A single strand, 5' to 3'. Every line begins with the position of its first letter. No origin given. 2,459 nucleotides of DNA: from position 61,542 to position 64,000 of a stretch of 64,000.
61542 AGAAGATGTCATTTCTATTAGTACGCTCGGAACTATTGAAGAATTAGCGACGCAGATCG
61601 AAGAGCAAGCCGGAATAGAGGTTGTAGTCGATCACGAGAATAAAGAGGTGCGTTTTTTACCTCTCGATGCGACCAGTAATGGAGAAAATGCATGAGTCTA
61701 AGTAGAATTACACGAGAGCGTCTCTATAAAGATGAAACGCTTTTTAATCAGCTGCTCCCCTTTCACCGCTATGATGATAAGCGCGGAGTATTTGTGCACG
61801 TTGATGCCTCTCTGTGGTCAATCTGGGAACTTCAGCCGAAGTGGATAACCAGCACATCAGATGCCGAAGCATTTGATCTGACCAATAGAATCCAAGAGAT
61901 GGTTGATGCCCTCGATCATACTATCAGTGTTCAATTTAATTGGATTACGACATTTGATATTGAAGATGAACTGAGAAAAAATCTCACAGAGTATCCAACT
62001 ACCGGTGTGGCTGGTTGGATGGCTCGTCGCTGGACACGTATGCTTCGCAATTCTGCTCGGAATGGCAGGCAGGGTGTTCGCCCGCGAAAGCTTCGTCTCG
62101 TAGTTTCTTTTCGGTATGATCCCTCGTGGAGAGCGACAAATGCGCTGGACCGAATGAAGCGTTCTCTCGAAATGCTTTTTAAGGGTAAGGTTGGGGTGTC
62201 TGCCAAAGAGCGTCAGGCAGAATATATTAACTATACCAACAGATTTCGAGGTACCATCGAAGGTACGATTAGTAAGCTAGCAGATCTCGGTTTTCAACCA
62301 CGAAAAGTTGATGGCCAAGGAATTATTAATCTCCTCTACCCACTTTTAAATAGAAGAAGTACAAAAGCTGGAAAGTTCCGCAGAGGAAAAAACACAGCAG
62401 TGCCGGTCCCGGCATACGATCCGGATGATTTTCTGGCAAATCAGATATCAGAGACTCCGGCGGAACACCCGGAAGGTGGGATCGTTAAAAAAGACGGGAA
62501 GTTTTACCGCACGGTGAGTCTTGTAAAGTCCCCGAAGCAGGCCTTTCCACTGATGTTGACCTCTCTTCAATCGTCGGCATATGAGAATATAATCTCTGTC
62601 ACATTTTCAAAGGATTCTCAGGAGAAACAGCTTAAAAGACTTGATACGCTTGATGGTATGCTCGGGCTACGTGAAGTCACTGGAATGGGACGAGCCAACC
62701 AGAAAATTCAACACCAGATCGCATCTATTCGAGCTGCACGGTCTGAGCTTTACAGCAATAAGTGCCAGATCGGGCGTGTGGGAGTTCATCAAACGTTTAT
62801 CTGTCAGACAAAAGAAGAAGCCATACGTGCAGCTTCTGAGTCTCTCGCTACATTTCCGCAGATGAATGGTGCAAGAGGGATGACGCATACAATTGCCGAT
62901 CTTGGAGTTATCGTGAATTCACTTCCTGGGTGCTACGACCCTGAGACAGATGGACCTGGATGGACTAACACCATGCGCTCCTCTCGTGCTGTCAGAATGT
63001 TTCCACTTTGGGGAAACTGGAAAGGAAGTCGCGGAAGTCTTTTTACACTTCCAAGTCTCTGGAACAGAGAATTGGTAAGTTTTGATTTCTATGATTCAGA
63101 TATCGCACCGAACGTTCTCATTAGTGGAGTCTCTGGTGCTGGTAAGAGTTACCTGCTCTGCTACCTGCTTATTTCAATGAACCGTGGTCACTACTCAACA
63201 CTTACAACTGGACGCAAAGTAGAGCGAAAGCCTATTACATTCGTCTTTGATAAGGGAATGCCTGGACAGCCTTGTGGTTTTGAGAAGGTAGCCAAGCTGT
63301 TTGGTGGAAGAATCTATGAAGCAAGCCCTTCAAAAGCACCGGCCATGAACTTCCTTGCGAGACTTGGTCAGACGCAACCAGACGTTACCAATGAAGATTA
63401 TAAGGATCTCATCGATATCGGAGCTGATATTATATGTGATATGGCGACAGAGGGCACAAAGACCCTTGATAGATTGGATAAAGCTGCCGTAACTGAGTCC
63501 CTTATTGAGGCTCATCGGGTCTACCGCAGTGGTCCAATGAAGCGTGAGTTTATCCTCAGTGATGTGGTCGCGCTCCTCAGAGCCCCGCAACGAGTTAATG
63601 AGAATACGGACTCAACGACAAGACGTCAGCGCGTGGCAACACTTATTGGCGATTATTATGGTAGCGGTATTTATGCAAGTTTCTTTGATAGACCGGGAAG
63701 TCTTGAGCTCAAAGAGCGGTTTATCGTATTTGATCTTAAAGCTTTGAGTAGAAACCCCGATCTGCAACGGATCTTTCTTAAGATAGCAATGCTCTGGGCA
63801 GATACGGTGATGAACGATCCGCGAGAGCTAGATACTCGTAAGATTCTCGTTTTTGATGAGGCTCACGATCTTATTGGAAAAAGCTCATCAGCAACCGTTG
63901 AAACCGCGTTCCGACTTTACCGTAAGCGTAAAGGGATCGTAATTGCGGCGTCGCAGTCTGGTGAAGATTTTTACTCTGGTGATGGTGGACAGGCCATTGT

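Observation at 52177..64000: F-like/ICEclc-like conjugative type IV secretion module embedded in the chromosome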

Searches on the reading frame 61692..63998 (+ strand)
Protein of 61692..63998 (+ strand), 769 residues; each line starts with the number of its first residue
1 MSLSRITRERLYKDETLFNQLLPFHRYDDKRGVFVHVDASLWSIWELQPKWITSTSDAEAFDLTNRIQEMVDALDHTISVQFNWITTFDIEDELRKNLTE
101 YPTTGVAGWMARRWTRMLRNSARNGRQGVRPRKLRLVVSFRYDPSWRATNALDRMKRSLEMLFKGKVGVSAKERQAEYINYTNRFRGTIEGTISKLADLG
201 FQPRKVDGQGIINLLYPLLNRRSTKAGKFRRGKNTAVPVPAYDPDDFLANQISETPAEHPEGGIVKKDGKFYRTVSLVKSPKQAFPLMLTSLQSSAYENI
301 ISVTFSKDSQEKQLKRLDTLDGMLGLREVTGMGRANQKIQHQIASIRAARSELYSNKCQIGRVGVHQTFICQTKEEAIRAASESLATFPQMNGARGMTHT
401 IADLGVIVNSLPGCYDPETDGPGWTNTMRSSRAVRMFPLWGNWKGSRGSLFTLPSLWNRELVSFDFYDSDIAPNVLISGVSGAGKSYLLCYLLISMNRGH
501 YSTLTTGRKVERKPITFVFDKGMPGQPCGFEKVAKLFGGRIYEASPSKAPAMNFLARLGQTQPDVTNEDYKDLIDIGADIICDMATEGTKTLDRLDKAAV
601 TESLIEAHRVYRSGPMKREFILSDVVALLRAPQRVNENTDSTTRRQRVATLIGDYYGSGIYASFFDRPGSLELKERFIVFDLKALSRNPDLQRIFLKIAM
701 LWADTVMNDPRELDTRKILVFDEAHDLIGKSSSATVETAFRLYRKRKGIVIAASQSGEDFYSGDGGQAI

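Call 6: search_protein_families(library=pfam, proteins=[window:61692-63998:+], max_evalue=0.01)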
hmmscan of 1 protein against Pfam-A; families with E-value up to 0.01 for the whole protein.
seq(769 aa): 4 families
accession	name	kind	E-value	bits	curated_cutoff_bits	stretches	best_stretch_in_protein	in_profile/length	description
PF11130.14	TraC_F_IV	-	2.7e-13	50.1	28.1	1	18-383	1-342/375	TraC protein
PF19044.6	P-loop_TraG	-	6.4e-06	25.5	25.8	1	649-761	185-297/413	TraG P-loop domain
PF00270.35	DEAD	-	0.0063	16.7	26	0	703-747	106-152/167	DEAD/DEAH box helicase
PF09848.15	SLFN-g3_helicase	-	0.0079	15.9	24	0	475-505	4-37/354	Schlafen group 3, DNA/RNA helicase domain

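Call 7: search_protein_families(library=ncbifam, proteins=[window:61692-63998:+], max_evalue=0.01)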
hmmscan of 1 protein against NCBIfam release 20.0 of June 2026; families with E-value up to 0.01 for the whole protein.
seq(769 aa): 7 families
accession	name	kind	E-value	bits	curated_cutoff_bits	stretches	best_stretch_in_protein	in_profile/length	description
TIGR02746.1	TraC-F-type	equivalog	8e-42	143.1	567.05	1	184-769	132-697/800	type IV secretion system protein TraC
TIGR00929.1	VirB4_CagE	subfamily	5e-26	91.2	643.1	2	464-767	426-687/792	VirB4 family type IV secretion/conjugal transfer ATPase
NF010278.0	PRK13721.1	subfamily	2.1e-13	49.1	1177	1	621-764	592-741/874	type IV secretion system protein TraC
TIGR03744.1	traC_PFL_4706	equivalog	2.7e-13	48.7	520.6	1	369-496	366-498/892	conjugative transfer ATPase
NF045975.1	VirB4_plasma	equivalog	5e-13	47.7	590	1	621-762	656-809/894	Mbov_0397 family ICE element conjugal transfer ATPase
NF045971.1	conju_CD1110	equivalog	2.8e-10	39.1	325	1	532-760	458-672/752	VirB4-like conjugal transfer ATPase, CD1110 family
TIGR03783.1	Bac_Flav_CT_G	subfamily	0.00072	17.5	261.55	1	648-762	599-713/829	TraG family conjugative transposon ATPase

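Call 13: find_related_loci(query=window:61692-63998:+, collection=genome_contigs, flank=10000)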
Query window:61692-63998:+ (769 aa) in genome_contigs; peptide patterns used: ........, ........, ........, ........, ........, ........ (x = any residue, [..] = any of these).
146 stretches matched a pattern; 97 encode a relative of the query (tblastn E <= 1e-3); the best 80 are kept; 80 distinct loci.
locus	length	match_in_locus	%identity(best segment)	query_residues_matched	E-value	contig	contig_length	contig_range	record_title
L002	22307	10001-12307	76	1-769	0e+0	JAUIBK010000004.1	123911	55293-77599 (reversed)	MAG: bacterium isolate 6_bin.32 NODE_271_length_123911_cov_1.160804, whole genome shotgun sequence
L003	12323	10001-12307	75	1-769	0e+0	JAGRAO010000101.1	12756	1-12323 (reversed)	MAG: Bdellovibrionales bacterium isolate HKST-UBA20 NODE_102_length_12756_cov_3.492941, whole genome shotgun sequence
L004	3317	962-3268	73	1-769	0e+0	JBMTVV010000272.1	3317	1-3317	MAG: Bdellovibrionota bacterium isolate LKB_V8_S20_100percent_par_LKB_V8_S20_metabat.10 NODE_30687_length_3317_cov_4.064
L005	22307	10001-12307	73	1-769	0e+0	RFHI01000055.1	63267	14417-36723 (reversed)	MAG: Candidatus Dadabacteria bacterium isolate J046 k99_267693, whole genome shotgun sequence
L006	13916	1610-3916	72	1-769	0e+0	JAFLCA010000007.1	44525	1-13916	MAG: Deltaproteobacteria bacterium isolate UWPOB_DELTA1 gnl_X_BEAILMKM_7, whole genome shotgun sequence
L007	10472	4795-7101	70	1-769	0e+0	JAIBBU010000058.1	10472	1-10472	MAG: Oligoflexia bacterium isolate SSF28 NODE_134611_length_10472_cov_6.730594, whole genome shotgun sequence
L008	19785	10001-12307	71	1-769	0e+0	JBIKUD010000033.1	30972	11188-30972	MAG: Bdellovibrionota bacterium isolate ME2015-08-07_3300034020_group6_bin153 Rohwer_bin1161_scaffold_764_c1, whole geno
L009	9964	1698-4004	69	1-769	0e+0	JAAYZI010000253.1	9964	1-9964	MAG: Deltaproteobacteria bacterium isolate AS06rmzACSIP_307 516180_AS06, whole genome shotgun sequence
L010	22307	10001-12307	69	1-769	0e+0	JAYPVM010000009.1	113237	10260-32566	MAG: Pseudomonadota bacterium isolate 139588_S189_rosella_bins.tsv.061 NODE_121_length_113237_cov_8.137425, whole genome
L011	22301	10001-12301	69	3-769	0e+0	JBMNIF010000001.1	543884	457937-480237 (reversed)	MAG: Bdellovibrionota bacterium isolate SBF912LR0HQ0111 contig_24933, whole genome shotgun sequence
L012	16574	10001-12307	69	1-769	0e+0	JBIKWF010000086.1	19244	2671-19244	MAG: Bdellovibrionota bacterium isolate ME2015-09-01_3300035663_group6_bin89 Rohwer_bin1204_scaffold_1655_c1, whole geno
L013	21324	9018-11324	69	1-769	0e+0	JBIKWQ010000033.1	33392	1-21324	MAG: Bdellovibrionota bacterium isolate ME2015-09-13_3300035666_group6_bin39 Rohwer_bin1188_scaffold_850_c1, whole genom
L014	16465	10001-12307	68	1-769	0e+0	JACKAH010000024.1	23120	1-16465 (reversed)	MAG: Deltaproteobacteria bacterium isolate HK-STAS-BDEL_B-2 HK-STAS-BDEL_B-2_24, whole genome shotgun sequence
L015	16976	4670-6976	69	1-769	0e+0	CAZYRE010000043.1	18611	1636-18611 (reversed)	MAG TPA_asm: uncultured Bdellovibrionales bacterium isolate SRP292972_co1_110 genome assembly, contig: NODE_1351_length_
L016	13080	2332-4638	69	1-769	0e+0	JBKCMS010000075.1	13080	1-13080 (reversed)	MAG: Pseudomonadota bacterium isolate samp_506_metabat2_168 samp_506_895588, whole genome shotgun sequence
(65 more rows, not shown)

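Call 19: search_protein_families(library=pfam, proteins=[L002:12752-13048:+, L002:13073-13465:+, L002:13469-14005:+, L002:13941-14981:+, L002:14863-15438:+, L002:15789-16187:+, L002:16229-16606:+, L002:16292-18679:-, L002:19325-19921:+, L002:19911-21131:+], max_evalue=0.01)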
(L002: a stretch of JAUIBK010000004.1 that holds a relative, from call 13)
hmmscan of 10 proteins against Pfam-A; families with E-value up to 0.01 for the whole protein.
L002:12752-13048:+ (98 aa): 0 families

L002:13073-13465:+ (130 aa): 0 families

L002:13469-14005:+ (178 aa): 1 family
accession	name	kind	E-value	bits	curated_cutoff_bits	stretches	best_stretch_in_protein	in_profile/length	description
PF03703.20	bPH_2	-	1.5e-11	44.8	22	1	76-154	2-78/78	Bacterial PH domain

L002:13941-14981:+ (346 aa): 4 families
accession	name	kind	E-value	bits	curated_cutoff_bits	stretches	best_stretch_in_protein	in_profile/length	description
PF08239.17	SH3_3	-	1.7e-10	41.3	27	1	260-309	3-53/54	Bacterial SH3 domain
PF06347.19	SH3_4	-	4e-07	30.1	24.1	1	258-310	3-55/56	Bacterial SH3 domain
PF23795.1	SH3_YKFC_2nd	-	1.1e-06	28.8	27.4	1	255-309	1-54/57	YKFC SH3b2 domain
PF06160.17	EzrA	-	0.0029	16.4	39.6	1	132-209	347-424/557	Septation ring formation regulator, EzrA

L002:14863-15438:+ (191 aa): 1 family
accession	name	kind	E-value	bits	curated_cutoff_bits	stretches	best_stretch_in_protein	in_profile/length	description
PF01551.29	Peptidase_M23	-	4.9e-36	123.3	28.7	1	84-178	2-96/96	Peptidase family M23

L002:15789-16187:+ (132 aa): 0 families

L002:16229-16606:+ (125 aa): 0 families

L002:16292-18679:- (795 aa): 0 families

L002:19325-19921:+ (198 aa): 0 families

L002:19911-21131:+ (406 aa): 1 family
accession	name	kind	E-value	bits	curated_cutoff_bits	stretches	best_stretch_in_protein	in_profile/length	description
PF09594.16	GT87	-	1e-22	81.5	25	1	80-312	1-230/237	Glycosyltransferase family 87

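Call 47: search_dna_similar(query=window:61692-63998:+, collection=plasmids, mode=protein, max_rows=15, max_evalue=0.001)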
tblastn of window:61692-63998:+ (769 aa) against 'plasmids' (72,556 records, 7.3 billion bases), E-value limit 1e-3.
Records with a match: 3016; places in all: 3051; records where one place covers at least 80% of the query: 1.
Best place of each record, by identity: <60% 3016.
By first word of the organism name: Escherichia 603; Salmonella 507; Klebsiella 434; Enterobacter 337; Citrobacter 216; Pseudomonas 153; Providencia 98; Vibrio 81; Aeromonas 56; Proteus 50; and 107 more.
By predicted mobility (MOB-suite, as given by PLSDB): conjugative 2415; non-mobilizable 394; mobilizable 207.
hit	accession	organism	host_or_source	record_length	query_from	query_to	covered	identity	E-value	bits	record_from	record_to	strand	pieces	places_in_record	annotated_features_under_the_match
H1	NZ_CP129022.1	Moellerella wisconsensis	Sheep,Feces of diarrheic fleece sheep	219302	157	769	80%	23.3%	3e-17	95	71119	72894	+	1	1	traC: type IV secretion system protein TraC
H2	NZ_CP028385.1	Providencia heimbachae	porcine,cell culture,feces from ...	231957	157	769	80%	23.3%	3e-17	95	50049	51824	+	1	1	traC: type IV secretion system protein TraC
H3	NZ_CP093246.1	Moellerella wisconsensis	whole organism,Food: Red deer meat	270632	157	769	80%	23.3%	3e-17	95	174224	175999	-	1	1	traC: type IV secretion system protein TraC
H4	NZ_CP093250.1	Moellerella wisconsensis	whole organism,Food: Red deer meat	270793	157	769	80%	23.3%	3e-17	95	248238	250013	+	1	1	traC: type IV secretion system protein TraC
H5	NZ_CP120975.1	Moellerella wisconsensis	mutton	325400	157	769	80%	23.3%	3e-17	95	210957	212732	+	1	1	traC: type IV secretion system protein TraC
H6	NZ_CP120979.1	Moellerella wisconsensis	mutton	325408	157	769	80%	23.3%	3e-17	95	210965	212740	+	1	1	traC: type IV secretion system protein TraC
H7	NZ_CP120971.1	Moellerella wisconsensis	mutton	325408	157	769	80%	23.3%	3e-17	95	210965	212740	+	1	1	traC: type IV secretion system protein TraC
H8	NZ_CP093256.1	Moellerella wisconsensis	whole organism,Food: Red deer meat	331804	157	769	80%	23.3%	3e-17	95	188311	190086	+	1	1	traC: type IV secretion system protein TraC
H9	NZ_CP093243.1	Moellerella wisconsensis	whole organism,Food: Red deer meat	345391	157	769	80%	23.3%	3e-17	95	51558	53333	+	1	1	traC: type IV secretion system protein TraC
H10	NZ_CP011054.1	Halomonas sp. KO116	Nile Delta Mediterranean Sea surface ...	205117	190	769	75%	24.5%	4e-18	97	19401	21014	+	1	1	traC: type IV secretion system protein TraC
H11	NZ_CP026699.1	Citrobacter koseri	-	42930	163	768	79%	23.3%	1e-12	80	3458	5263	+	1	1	traC: type IV secretion system protein TraC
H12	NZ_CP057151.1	Citrobacter sp. RHB35-C17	culture,Pooled cattle faecal samples ...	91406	163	768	79%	23.3%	1e-12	80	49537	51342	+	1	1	traC: type IV secretion system protein TraC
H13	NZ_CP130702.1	Halomonas sp. I5-271120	cell culture,Novel isolate from a UK ...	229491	192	769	75%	24.4%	9e-20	102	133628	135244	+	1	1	traC: type IV secretion system protein TraC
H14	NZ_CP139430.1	Providencia rettgeri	Homo sapiens,pure culture,catheter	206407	157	769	80%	22.9%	4e-18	98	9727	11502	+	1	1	traC: type IV secretion system protein TraC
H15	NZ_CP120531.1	Providencia sp. PROV040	Homo sapiens,sputum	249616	157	769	80%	22.9%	4e-18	98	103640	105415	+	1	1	traC: type IV secretion system protein TraC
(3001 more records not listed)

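Call 63: search_protein_families(library=pfam, alignment_id=A3, max_evalue=1)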
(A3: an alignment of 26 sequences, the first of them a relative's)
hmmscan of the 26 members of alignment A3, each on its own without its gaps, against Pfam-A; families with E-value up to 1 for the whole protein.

A. member 1, L002:15789-16187:+ (132 aa): 1 family
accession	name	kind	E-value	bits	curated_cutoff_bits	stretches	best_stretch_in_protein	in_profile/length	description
PF04956.18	TrbC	-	0.051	14.2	27.9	1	31-117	11-93/98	TrbC/VIRB2 pilin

B. families by the number of members that match (of 26 scanned): 17 families
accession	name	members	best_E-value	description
PF04956.18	TrbC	10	0.00099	TrbC/VIRB2 pilin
PF18159.6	S_4TM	2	0.16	SMODS-associating 4TM effector domain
PF11127.14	YgaP-like_TM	2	0.57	Inner membrane protein YgaP-like, transmembrane domain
PF24368.1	DUF7524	2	0.69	Family of unknown function (DUF7524)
PF03918.19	CcmH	1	0.033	Cytochrome C biogenesis protein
PF04972.22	BON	1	0.037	BON domain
PF06305.16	LapA_dom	1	0.04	Lipopolysaccharide assembly protein A domain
PF15993.10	Fuseless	1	0.1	Fuseless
PF23997.1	DUF7315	1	0.12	Domain of unknown function (DUF7315)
PF14163.11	SieB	1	0.16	Super-infection exclusion protein B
PF03878.20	YIF1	1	0.16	YIF1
PF07238.19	PilZ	1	0.17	PilZ domain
PF06785.16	UPF0242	1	0.2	Uncharacterised protein family (UPF0242) N-terminus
PF06570.16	DUF1129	1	0.22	Protein of unknown function (DUF1129)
PF13630.11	SdpI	1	0.33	SdpI/YfhL protein family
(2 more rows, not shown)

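Call 64: search_solved_structures(query=A3, max_evalue=10)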
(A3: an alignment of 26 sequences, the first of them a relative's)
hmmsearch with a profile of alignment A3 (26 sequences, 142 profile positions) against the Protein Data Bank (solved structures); distinct sequences matched with E-value up to 10: 3.
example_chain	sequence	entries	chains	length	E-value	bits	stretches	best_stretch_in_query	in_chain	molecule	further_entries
9p0k_A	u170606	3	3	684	0.15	15.4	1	39-127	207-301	C-X-C chemokine receptor type 3,GFP-like fluorescent chromoprotein FP506, related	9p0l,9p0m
3m0g_A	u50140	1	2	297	2.9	11.2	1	48-117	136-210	Farnesyl diphosphate synthase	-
3lvs_A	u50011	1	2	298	3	11.2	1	48-117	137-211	FARNESYL DIPHOSPHATE SYNTHASE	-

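Call 69: get_annotated_region(hit=H1, flank=20000)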
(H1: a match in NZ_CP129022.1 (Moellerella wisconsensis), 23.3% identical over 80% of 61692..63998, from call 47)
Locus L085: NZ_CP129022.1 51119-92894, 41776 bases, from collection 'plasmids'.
description: Moellerella wisconsensis strain NX2019MW plasmid pNX2019-MW1, complete sequence
organism: Moellerella wisconsensis (NCBI taxid 158849)
taxonomy: Bacteria; Pseudomonadota; Gammaproteobacteria; Enterobacterales; Morganellaceae; Moellerella; Moellerella wisconsensis
host: -; source: Sheep,Feces of diarrheic fleece sheep; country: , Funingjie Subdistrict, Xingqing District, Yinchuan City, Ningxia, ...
typing (MOB-suite, as given by PLSDB): conjugative; relaxase MOBH; mating-pair formation MPF_T
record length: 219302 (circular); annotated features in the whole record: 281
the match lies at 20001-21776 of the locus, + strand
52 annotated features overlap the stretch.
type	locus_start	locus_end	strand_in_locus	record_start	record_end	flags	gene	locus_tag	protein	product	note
CDS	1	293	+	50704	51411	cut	-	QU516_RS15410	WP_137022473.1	hypothetical protein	-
CDS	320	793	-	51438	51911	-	-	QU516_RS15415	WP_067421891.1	phospholipase D family protein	-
CDS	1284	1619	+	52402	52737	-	traA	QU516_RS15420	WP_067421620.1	TraA family conjugative transfer protein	-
CDS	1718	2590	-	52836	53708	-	-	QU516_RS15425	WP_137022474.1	LysR family transcriptional regulator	GO:0006355 - regulation of DNA-templated transcription [Evidence IEA]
CDS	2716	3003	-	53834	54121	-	-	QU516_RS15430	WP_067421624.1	DUF1294 domain-containing protein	-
CDS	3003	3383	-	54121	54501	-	-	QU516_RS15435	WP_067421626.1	hypothetical protein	-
CDS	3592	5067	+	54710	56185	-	-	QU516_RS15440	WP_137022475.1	3'-5' exonuclease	-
CDS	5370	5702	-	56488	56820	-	-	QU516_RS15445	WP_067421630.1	hypothetical protein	-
CDS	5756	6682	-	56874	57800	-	-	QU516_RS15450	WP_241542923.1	thioredoxin domain-containing protein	-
CDS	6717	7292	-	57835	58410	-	-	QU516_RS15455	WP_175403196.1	hypothetical protein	-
CDS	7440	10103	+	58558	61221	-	mobH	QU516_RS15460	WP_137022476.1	MobH family relaxase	-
CDS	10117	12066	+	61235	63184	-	traD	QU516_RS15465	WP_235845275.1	conjugative transfer system coupling protein TraD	GO:0015074 - DNA integration [Evidence IEA]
CDS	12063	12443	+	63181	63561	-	-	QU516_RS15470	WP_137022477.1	hypothetical protein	-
CDS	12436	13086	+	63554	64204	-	-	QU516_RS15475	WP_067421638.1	DUF4400 domain-containing protein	-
CDS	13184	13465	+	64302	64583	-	-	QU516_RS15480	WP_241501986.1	hypothetical protein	-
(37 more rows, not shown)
